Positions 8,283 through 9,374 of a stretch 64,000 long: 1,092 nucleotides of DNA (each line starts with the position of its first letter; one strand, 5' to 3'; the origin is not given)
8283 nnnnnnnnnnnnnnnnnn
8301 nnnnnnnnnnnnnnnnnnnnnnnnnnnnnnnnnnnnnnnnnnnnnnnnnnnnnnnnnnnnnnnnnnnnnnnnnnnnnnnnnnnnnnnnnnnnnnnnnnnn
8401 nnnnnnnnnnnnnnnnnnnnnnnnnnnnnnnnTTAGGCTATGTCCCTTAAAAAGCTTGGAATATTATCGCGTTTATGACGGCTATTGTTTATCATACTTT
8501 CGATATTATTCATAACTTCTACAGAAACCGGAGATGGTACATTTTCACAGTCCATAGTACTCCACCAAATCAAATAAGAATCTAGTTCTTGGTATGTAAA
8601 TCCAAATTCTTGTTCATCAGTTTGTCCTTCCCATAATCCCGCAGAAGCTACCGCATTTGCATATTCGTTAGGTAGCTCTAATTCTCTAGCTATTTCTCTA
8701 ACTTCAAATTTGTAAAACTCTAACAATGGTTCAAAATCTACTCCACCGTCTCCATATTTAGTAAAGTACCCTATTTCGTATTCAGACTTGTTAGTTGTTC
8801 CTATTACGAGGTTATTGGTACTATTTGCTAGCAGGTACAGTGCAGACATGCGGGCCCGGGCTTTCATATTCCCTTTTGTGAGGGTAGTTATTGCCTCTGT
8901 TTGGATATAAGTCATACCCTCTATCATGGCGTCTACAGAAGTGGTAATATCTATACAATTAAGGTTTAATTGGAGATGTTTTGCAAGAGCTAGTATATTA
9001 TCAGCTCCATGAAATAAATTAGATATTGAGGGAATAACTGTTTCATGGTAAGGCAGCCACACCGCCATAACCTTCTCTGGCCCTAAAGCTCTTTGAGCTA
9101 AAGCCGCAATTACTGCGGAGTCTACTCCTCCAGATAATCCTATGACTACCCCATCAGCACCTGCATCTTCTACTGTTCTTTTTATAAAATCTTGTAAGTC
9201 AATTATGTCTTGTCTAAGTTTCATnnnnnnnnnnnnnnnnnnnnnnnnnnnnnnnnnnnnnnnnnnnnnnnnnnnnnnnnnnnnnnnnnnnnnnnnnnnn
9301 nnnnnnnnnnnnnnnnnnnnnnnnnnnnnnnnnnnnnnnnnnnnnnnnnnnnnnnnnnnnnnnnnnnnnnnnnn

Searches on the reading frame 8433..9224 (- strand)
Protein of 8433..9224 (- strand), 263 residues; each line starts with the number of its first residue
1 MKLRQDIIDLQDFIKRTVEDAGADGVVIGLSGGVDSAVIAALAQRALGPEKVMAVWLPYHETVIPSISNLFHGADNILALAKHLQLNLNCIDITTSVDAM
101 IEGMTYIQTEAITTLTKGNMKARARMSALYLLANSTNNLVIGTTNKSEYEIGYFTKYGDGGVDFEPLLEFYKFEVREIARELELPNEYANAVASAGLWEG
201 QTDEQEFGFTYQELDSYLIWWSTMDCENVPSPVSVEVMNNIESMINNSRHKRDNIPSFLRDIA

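Call 31: search_protein_families(library=pfam, proteins=[window:8433-9224:-], max_evalue=0.01)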
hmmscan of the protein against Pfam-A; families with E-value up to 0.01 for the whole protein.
window:8433-9224:- (263 aa): 4 families
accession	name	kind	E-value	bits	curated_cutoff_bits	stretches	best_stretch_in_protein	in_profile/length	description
PF02540.23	NAD_synthase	-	8.6e-68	228.5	21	1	9-253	4-240/242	NAD synthase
PF03054.22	tRNA_Me_trans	-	0.00012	22.3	20.6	1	26-62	3-37/202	tRNA methyl transferase HUP domain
PF00733.27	Asn_synthase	-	0.00056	20.1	21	1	28-49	22-44/354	Asparagine synthase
PF06508.19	QueC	-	0.0063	16.5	22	0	26-90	2-62/210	Queuosine biosynthesis protein QueC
